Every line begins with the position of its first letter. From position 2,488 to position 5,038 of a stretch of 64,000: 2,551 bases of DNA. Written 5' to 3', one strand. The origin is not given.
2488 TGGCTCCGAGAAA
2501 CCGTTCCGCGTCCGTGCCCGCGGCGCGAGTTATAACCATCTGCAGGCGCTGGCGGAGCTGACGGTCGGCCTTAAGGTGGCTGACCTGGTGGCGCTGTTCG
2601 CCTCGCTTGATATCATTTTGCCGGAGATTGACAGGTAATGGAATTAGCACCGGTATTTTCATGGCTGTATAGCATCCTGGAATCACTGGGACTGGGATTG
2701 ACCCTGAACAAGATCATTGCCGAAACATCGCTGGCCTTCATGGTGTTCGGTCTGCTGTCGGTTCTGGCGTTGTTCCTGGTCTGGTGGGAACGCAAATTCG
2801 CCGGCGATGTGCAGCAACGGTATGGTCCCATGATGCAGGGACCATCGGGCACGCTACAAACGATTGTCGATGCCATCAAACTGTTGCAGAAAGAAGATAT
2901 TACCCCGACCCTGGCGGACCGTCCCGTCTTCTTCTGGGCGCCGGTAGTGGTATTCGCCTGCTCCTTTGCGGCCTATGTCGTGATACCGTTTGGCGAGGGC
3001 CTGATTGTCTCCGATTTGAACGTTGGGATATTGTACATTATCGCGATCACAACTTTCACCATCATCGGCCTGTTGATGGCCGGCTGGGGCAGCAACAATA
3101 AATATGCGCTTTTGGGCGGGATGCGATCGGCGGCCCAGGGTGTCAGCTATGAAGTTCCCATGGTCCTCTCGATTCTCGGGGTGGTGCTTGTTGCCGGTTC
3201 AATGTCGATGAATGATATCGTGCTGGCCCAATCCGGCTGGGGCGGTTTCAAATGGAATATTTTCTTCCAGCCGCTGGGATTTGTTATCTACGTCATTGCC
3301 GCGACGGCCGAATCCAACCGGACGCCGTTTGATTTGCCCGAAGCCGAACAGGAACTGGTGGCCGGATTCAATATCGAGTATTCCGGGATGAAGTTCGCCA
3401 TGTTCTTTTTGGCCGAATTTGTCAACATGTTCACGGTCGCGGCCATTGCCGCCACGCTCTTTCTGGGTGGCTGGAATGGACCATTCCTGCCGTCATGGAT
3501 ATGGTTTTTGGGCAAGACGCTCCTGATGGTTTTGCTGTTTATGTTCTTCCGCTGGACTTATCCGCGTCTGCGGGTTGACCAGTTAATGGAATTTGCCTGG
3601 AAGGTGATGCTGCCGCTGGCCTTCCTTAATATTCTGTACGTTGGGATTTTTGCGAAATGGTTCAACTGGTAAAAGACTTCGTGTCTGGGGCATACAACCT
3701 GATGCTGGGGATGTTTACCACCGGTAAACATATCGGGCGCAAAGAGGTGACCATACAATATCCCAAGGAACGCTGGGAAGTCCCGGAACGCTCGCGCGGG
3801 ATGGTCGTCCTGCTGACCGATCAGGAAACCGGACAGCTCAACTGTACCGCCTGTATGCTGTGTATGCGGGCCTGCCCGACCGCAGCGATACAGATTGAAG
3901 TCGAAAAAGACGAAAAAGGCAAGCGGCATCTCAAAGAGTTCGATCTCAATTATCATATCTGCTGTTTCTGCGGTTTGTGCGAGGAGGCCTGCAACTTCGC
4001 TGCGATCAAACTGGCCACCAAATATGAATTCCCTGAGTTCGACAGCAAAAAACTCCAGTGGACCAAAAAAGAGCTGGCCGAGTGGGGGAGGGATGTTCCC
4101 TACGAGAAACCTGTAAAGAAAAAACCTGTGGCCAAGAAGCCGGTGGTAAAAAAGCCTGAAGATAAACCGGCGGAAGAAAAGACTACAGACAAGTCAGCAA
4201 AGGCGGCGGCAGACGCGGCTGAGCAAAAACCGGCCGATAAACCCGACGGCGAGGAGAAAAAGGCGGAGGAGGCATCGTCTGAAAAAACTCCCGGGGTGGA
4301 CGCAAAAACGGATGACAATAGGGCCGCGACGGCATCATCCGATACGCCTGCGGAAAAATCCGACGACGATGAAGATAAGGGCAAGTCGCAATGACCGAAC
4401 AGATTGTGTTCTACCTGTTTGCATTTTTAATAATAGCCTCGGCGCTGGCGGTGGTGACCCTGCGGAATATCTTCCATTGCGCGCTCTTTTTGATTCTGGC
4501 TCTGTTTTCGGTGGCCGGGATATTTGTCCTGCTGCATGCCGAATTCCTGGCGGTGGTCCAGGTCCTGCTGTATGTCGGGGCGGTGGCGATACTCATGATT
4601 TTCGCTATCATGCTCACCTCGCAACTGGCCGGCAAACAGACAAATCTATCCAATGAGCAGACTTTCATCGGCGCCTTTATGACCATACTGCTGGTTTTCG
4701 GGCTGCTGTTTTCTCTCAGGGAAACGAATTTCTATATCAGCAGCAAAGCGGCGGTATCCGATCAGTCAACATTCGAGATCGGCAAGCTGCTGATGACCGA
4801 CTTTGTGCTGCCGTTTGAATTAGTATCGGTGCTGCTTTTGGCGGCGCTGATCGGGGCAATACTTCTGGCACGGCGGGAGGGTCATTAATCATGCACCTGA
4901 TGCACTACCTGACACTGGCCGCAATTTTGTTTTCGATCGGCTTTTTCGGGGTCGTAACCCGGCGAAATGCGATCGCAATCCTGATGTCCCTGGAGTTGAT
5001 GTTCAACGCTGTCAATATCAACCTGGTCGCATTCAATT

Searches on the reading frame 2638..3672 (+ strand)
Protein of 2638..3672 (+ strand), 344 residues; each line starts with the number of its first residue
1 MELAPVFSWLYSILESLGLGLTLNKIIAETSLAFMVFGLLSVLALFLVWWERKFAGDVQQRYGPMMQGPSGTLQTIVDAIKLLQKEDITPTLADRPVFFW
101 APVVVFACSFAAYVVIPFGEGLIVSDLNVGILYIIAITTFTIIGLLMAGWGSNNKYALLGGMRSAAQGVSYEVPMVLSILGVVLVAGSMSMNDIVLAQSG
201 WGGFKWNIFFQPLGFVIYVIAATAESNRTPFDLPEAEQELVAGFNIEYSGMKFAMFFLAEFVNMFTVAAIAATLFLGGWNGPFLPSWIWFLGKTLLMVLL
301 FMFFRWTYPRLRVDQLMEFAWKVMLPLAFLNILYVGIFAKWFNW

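Call 34: search_protein_families(library=ncbifam, proteins=[window:2638-3672:+], max_evalue=0.01)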
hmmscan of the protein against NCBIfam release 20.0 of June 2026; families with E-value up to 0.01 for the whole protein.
window:2638-3672:+ (344 aa): 7 families
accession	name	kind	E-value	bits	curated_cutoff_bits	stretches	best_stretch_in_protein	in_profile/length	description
NF004741.0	PRK06076.1-2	equivalog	9e-112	373.6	305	1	28-341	21-335/337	NADH-quinone oxidoreductase subunit NuoH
NF004740.0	PRK06076.1-1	equivalog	5.8e-103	344.8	399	1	23-338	8-319/325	NADH-quinone oxidoreductase subunit NuoH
NF004743.0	PRK06076.1-4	equivalog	4.3e-102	342.2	494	1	33-338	20-341/433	NADH-quinone oxidoreductase subunit NuoH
NF004744.0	PRK06076.1-5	equivalog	3.4e-99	332.5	542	2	12-282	13-283/372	NADH-quinone oxidoreductase subunit NuoH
NF004745.0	PRK06076.1-6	equivalog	2.7e-96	322.7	450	1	25-342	13-336/341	NADH-quinone oxidoreductase subunit NuoH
NF004742.0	PRK06076.1-3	equivalog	5.6e-90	302.1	531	1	36-338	32-347/356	NADH-quinone oxidoreductase subunit NuoH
NF040610.1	F420_dehyd_FpoH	exception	7.7e-89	298.4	475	1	29-339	12-336/339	F420H2 dehydrogenase subunit FpoH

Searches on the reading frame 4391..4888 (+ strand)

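Call 34: search_protein_families(library=ncbifam, proteins=[window:4391-4888:+], max_evalue=0.01)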
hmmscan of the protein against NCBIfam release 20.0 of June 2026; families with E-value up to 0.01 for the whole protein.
window:4391-4888:+ (165 aa): 14 families
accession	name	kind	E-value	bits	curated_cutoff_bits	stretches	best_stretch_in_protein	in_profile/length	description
NF005168.0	PRK06638.2-3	equivalog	8.2e-40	136.5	154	1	3-164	4-169/172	NADH-quinone oxidoreductase subunit J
NF005163.0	PRK06638.1-3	equivalog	3.6e-37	127.8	174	1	2-163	7-170/203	NADH-quinone oxidoreductase subunit J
NF005164.0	PRK06638.1-4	equivalog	5.1e-34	117.5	154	1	3-163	4-172/211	NADH-quinone oxidoreductase subunit J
NF005166.0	PRK06638.2-1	equivalog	5.7e-27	94.8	284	1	3-163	4-166/174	NADH-quinone oxidoreductase subunit J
NF005165.0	PRK06638.1-5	equivalog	1.7e-24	86.3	192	1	2-163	18-184/282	NADH-quinone oxidoreductase subunit J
NF005024.0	PRK06433.1-4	equivalog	1.4e-21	76.4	101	1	2-78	4-80/89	NADH dehydrogenase subunit J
NF005167.0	PRK06638.2-2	equivalog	3e-21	76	137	1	1-163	1-165/176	NADH-quinone oxidoreductase subunit J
NF005025.0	PRK06433.1-5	equivalog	7.3e-18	64.7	95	1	3-83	12-92/96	NADH dehydrogenase subunit J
NF005162.0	PRK06638.1-1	equivalog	2.6e-17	63.3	157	1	5-163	3-162/184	NADH-quinone oxidoreductase subunit J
NF005169.0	PRK06638.2-4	equivalog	3e-14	53.4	319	1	1-158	1-163/182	NADH-quinone oxidoreductase subunit J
NF005023.0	PRK06433.1-2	equivalog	4.8e-13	49.3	92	1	4-77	4-77/82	NADH dehydrogenase subunit J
NF040613.1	F420_dehyd_FpoJ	exception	2e-11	43.6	110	1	96-164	9-80/81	F420H2 dehydrogenase subunit FpoJ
NF005030.0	PRK06439.1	equivalog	3.1e-06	27.2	121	1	123-163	31-71/72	NADH dehydrogenase subunit J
NF009159.0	PRK12504.1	equivalog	0.0022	18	141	1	3-111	4-109/178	DUF4040 domain-containing protein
